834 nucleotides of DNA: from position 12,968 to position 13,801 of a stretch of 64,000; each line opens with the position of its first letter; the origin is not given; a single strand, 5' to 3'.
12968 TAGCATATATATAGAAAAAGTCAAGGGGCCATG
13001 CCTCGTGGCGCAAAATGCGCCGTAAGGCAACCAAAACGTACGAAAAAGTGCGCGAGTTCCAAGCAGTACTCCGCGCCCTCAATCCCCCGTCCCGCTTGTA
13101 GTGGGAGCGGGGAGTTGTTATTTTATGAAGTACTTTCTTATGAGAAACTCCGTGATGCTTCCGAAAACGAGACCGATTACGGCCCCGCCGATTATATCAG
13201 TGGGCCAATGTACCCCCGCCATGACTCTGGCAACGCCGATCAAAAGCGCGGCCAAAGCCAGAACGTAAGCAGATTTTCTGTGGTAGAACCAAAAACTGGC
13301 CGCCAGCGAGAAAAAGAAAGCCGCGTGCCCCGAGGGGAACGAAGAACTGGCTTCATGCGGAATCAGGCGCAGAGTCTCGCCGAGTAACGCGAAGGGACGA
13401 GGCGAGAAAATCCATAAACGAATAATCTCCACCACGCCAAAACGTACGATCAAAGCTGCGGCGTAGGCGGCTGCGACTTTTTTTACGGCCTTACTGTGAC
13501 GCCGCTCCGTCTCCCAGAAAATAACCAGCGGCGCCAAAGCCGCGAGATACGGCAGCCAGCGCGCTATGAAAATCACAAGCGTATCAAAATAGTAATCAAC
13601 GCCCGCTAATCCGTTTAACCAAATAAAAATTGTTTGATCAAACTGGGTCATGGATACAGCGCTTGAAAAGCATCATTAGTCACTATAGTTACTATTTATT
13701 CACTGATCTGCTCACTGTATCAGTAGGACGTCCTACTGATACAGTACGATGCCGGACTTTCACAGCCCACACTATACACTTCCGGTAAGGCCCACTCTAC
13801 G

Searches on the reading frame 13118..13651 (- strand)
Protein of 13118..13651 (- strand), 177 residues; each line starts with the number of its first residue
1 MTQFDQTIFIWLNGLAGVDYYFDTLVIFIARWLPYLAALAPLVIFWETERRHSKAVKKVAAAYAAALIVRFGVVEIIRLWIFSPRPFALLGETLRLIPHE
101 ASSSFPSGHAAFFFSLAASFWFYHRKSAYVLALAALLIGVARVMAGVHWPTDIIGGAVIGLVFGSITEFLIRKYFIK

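Call 5: search_protein_families(library=pfam, proteins=[window:13118-13651:-], max_evalue=0.01)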
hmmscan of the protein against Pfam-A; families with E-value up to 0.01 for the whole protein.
window:13118-13651:- (177 aa): 2 families
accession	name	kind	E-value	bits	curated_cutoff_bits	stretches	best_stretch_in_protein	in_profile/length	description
PF01569.27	PAP2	-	8.5e-20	71.3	27.2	1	61-166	3-120/130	PAP2 superfamily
PF14378.12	PAP2_3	-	3.2e-06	27.5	27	1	31-162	37-186/190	PAP2 superfamily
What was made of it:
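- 13118..13651 (-): PAP2-family membrane phosphatase (177 aa), resembling YbjG/BcrC-type undecaprenyl-diphosphatases but below the equivalog cutoff. It is the co-directional gene downstream of the cassette. PF01569 E 8.5e-20 (call 5).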

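Call 8: search_protein_families(library=ncbifam, proteins=[window:13118-13651:-], max_evalue=0.01)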
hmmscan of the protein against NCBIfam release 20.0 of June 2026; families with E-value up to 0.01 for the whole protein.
window:13118-13651:- (177 aa): 4 families
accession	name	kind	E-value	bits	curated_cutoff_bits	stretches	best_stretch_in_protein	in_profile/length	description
NF008813.0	PRK11837.1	equivalog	2.1e-22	80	229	1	2-169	3-170/202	undecaprenyl-diphosphate phosphatase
NF047884.1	UdeprDiPSep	equivalog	5.7e-16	59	250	1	43-164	62-180/188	undecaprenyl-diphosphatase SepP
NF007975.0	PRK10699.1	equivalog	3.8e-08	33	261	1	100-174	154-233/254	phosphatidylglycerophosphatase B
NF007159.0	PRK09597.1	equivalog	0.0037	17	177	1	96-165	112-182/191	lipid A 1-phosphatase LpxE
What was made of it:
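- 13118..13651 (-): NF008813 scores 80 bits against a cutoff of 229 (call 8).
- On Undecaprenyl-diphosphate phosphatase (YbjG/BcrC type), for the downstream gene: NF008813 scores 80 bits against a cutoff of 229 (call 8), so the gene is a PAP2-family phosphatase of unproven substrate.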
